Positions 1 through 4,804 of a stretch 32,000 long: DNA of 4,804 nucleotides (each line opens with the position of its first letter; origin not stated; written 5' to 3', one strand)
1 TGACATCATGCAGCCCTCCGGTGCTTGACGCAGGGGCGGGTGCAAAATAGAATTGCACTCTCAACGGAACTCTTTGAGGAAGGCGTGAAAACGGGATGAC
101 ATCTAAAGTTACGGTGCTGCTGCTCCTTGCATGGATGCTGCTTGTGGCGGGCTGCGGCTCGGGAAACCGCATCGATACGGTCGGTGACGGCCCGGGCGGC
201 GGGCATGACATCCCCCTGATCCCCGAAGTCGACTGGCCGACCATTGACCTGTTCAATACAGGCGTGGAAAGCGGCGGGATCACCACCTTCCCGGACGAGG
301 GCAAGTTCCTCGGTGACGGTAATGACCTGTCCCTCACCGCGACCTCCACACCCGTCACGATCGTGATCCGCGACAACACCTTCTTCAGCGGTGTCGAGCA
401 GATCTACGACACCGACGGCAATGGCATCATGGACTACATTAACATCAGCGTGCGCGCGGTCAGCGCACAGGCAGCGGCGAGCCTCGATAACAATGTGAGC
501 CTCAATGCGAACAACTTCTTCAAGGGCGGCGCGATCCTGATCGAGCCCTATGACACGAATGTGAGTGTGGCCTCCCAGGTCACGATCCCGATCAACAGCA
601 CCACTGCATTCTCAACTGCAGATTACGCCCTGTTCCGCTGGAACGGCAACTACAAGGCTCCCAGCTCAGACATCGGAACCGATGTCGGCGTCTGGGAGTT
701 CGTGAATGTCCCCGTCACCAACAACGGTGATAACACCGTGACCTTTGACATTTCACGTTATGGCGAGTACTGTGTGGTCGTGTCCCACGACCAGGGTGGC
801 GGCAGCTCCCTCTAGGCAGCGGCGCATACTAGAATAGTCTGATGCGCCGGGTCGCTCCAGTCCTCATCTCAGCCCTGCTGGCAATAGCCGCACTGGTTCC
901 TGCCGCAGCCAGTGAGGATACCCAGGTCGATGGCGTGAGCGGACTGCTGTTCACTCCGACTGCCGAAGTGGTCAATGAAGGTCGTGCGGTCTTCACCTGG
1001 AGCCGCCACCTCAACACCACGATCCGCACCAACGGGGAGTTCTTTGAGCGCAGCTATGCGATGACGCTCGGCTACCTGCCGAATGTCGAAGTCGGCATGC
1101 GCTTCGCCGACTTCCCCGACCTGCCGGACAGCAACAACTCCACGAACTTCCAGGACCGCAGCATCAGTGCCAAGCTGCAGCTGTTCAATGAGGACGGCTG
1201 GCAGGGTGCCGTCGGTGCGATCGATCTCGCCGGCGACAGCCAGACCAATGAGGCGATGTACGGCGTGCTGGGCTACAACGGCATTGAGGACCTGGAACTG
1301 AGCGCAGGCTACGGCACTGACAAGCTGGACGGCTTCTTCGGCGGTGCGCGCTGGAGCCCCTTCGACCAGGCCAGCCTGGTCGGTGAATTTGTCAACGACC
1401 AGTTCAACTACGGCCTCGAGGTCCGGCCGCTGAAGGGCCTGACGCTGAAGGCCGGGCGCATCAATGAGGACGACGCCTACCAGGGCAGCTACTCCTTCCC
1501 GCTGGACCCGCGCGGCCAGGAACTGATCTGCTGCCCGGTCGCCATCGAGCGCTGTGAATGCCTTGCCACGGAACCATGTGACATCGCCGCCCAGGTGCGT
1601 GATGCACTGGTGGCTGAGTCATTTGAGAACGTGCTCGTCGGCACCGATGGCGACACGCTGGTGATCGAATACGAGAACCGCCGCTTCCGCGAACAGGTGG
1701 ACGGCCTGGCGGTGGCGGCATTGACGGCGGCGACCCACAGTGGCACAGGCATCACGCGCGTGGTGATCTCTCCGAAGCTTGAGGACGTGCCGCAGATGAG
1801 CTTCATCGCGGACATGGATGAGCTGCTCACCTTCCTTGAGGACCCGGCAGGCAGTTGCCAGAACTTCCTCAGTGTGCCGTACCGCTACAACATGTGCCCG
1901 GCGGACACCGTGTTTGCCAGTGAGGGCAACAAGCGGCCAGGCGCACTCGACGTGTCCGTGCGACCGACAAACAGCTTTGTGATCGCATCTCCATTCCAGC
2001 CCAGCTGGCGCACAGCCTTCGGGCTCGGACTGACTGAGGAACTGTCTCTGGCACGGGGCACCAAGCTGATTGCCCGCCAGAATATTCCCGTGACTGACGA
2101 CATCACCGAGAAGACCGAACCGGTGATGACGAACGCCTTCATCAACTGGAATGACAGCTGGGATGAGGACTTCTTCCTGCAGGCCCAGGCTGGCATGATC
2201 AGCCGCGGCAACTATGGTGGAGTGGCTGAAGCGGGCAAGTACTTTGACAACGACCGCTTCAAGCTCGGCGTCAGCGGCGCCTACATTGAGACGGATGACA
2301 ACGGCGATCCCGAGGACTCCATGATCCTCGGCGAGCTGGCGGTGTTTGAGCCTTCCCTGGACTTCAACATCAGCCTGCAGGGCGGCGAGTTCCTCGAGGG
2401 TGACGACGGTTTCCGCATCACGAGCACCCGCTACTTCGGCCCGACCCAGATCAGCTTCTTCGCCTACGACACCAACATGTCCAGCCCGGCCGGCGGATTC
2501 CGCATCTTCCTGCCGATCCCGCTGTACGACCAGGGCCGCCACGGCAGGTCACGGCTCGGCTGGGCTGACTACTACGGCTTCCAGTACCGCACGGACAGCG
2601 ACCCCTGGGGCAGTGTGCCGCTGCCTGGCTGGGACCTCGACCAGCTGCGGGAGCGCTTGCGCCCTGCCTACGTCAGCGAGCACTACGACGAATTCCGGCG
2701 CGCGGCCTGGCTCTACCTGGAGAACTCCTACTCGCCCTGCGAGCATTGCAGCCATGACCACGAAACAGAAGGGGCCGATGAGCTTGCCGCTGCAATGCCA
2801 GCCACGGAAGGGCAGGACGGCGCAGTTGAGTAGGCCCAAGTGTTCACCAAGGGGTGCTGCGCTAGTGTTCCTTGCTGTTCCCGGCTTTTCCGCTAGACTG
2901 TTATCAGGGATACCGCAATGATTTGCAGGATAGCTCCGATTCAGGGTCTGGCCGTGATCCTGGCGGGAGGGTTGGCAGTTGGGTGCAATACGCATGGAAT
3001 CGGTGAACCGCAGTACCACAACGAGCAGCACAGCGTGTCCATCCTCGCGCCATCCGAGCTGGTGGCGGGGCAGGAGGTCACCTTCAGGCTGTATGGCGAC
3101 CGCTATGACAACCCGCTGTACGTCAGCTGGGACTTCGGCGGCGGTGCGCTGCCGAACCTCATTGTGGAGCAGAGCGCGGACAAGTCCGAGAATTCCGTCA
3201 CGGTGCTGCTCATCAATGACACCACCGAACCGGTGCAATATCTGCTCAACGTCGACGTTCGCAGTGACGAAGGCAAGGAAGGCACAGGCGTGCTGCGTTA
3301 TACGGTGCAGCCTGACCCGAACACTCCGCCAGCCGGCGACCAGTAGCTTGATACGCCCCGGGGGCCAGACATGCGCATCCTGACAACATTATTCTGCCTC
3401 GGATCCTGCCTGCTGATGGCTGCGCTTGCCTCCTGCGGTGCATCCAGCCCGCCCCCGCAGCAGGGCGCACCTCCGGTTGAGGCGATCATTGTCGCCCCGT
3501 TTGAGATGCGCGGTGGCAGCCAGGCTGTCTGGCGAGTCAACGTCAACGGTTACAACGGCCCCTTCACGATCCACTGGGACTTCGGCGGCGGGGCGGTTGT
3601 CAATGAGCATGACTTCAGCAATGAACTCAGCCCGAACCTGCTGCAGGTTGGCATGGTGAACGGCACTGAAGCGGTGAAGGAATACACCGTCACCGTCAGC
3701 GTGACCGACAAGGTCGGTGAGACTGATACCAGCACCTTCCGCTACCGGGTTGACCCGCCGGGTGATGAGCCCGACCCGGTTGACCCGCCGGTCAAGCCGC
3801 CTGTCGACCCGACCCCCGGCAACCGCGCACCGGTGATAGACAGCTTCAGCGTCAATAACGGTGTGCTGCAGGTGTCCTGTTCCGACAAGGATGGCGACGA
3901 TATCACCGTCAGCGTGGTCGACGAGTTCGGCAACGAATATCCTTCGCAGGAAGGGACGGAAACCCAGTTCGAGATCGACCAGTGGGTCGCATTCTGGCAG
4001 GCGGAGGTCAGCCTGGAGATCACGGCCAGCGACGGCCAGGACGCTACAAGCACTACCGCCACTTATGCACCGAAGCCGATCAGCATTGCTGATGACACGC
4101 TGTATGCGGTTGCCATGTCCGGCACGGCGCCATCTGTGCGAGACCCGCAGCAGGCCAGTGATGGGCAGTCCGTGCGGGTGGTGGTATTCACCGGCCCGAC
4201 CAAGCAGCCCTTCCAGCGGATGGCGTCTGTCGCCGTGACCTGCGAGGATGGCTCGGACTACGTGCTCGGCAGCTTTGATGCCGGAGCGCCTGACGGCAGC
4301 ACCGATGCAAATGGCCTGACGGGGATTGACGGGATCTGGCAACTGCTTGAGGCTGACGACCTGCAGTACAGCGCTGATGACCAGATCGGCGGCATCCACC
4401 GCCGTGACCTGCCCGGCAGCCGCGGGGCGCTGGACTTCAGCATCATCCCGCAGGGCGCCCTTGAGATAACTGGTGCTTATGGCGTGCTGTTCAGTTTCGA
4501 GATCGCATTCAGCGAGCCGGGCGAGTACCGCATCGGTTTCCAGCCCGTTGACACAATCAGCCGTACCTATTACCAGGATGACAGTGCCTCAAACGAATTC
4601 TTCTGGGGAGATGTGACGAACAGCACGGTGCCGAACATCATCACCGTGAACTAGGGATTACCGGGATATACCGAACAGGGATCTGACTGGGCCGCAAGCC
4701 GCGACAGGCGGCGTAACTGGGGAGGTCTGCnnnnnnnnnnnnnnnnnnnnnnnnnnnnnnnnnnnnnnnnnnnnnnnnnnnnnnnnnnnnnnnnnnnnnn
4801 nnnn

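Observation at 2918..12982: Nine-member tandem array of paralogous lipoproteins with a fixed three-module plan and variable N-terminal halves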

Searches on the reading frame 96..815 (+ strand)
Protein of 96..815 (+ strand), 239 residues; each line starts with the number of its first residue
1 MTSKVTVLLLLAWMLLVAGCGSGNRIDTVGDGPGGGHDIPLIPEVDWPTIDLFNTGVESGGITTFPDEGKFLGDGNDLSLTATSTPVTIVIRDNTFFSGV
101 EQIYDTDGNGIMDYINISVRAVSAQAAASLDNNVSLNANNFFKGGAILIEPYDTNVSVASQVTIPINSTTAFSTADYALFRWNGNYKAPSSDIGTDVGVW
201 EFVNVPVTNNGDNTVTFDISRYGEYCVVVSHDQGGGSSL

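Call 7: search_protein_families(library=ncbifam, proteins=[window:96-815:+], max_evalue=1)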
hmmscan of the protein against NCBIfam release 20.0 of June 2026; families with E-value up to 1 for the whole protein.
window:96-815:+ (239 aa): 1 family
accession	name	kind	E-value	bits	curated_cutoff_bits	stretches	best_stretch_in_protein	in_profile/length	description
NF047847.2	SS_mature_LptM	equivalog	0.64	10.1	27.7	0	1-21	1-21/31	LPS translocon maturation chaperone LptM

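Call 8: search_protein_families(library=pfam, proteins=[window:96-815:+], max_evalue=0.1)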
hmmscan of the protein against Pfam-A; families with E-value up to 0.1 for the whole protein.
window:96-815:+ (239 aa): 0 families

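Call 32: search_protein_families(library=pfam, proteins=[window:96-815:+], max_evalue=10)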
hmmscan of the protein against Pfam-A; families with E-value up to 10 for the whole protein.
window:96-815:+ (239 aa): 0 families

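Call 81: search_solved_structures(query=window:96-812:+, max_evalue=1)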
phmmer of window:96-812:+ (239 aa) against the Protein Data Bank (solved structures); distinct sequences matched with E-value up to 1: 13.
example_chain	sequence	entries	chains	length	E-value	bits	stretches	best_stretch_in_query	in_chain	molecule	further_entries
9p50_A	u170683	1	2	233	0.055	16.1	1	55-140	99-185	Diguanylate cyclase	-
8wxc_A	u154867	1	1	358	0.22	14.1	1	138-196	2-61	Glucanase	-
8ymv_A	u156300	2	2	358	0.23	14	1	138-196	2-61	Glucanase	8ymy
8wx6_A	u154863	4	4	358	0.23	14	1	138-196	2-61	Glucanase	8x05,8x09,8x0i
8x00_A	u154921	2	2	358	0.23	14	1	138-196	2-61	Glucanase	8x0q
8wzw_A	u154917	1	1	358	0.23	14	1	138-196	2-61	Glucanase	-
8x04_A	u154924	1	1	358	0.23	14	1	138-196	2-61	Glucanase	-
8ww5_A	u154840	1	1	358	0.23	14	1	138-196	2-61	Glucanase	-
8wwt_A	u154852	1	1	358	0.23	14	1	138-196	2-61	Glucanase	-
5xcy_A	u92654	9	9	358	0.24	14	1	138-196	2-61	Glucanase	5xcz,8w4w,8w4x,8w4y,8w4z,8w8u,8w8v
8wyv_A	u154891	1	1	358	0.26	13.8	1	138-196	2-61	Glucanase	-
8wy2_A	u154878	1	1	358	0.27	13.8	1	138-196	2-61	Glucanase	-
5v0q_A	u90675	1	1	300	0.78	12.3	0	207-232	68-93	I-OnuI_e-vHIVInt_v1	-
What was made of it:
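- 96..815 (+): 239-aa lipoprotein, the first gene of the conserved cassette. It matches no known family. No Pfam, NCBIfam or PDB match (calls 7, 8, 81).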

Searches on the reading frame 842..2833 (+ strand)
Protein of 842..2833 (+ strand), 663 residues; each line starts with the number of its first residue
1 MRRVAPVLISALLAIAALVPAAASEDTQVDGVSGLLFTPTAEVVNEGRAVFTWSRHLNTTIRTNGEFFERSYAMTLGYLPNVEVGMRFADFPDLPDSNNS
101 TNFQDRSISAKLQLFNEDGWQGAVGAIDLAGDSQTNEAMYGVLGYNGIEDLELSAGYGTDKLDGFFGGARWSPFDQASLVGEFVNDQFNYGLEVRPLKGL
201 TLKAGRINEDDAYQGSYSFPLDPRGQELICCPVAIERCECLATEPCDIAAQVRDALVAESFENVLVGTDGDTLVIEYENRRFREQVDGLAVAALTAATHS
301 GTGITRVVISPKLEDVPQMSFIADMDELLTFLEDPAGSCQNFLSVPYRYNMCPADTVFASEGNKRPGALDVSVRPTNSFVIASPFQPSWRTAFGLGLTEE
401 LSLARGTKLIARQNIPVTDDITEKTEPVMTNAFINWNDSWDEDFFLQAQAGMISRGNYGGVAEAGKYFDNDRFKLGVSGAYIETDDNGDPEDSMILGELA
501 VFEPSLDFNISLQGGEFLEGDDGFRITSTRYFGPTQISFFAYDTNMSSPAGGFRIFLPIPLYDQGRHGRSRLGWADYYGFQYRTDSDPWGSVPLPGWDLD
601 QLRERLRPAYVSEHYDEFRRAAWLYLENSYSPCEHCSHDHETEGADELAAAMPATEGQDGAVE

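Call 7: search_protein_families(library=ncbifam, proteins=[window:842-2833:+], max_evalue=1)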
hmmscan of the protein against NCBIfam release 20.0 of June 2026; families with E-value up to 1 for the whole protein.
window:842-2833:+ (663 aa): 0 families

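Call 8: search_protein_families(library=pfam, proteins=[window:842-2833:+], max_evalue=0.1)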
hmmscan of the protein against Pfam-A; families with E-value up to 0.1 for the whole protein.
window:842-2833:+ (663 aa): 1 family
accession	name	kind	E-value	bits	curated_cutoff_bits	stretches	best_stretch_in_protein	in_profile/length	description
PF06082.17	YjbH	-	3.4e-26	92.7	24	2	186-550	208-603/658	Exopolysaccharide biosynthesis protein YbjH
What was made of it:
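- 842..2833 (+): YjbH/GfcD-family outer-membrane beta-barrel protein (663 aa) with a signal peptide and no lipobox. Pfam PF06082 YjbH, 92.7 bits against a cutoff of 24, E=3.4e-26 (call 8).
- On YjbH/GfcD (PF06082), for window 842-2833: 92.7 bits against a cutoff of 24, E=3.4e-26, covering profile positions 208-603 of 658 (call 8).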

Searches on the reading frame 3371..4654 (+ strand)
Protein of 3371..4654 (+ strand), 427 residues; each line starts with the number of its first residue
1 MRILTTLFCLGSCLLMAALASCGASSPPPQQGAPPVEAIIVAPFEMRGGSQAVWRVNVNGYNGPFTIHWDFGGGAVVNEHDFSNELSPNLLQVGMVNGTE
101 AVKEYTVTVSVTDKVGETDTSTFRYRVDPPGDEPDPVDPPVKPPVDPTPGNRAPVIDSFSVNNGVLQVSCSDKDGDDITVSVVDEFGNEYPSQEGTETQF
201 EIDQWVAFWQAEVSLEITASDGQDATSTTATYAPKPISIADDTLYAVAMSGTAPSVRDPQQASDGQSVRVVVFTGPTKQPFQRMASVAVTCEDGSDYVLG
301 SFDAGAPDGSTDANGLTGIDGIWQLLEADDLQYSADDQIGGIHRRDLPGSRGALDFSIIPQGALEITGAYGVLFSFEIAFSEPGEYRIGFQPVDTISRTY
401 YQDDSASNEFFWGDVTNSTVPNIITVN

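Call 4: search_protein_families(library=pfam, proteins=[window:3371-4654:+], max_evalue=1)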
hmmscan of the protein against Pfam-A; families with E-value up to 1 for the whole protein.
window:3371-4654:+ (427 aa): 5 families
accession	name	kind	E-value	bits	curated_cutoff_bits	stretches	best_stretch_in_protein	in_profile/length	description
PF17963.7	Big_9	-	0.0013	20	23.6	1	151-229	1-84/89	Bacterial Ig domain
PF19077.6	Big_13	-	0.0027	18.6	27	1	104-128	76-101/102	Bacterial Ig-like domain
PF11589.14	DUF3244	-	0.048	14.1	25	1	152-205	16-74/96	Domain of unknown function (DUF3244)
PF13750.12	Big_3_3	-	0.069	13.2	27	0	100-129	119-148/157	Bacterial Ig-like domain (group 3)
PF05345.18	He_PIG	-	0.46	11.4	24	1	94-127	59-95/96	Putative Ig domain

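Call 7: search_protein_families(library=ncbifam, proteins=[window:3371-4654:+], max_evalue=1)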
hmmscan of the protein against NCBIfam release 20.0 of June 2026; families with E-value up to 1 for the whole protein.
window:3371-4654:+ (427 aa): 2 families
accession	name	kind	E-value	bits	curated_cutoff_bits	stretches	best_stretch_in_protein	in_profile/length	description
NF003915.0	PRK05441.1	subfamily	0.018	14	168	1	240-301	131-192/300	N-acetylmuramic acid 6-phosphate etherase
NF058578.1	CPR_pilus_PamR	equivalog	0.027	13.4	300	1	48-118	164-229/297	pilus system RbmA-like protein PamR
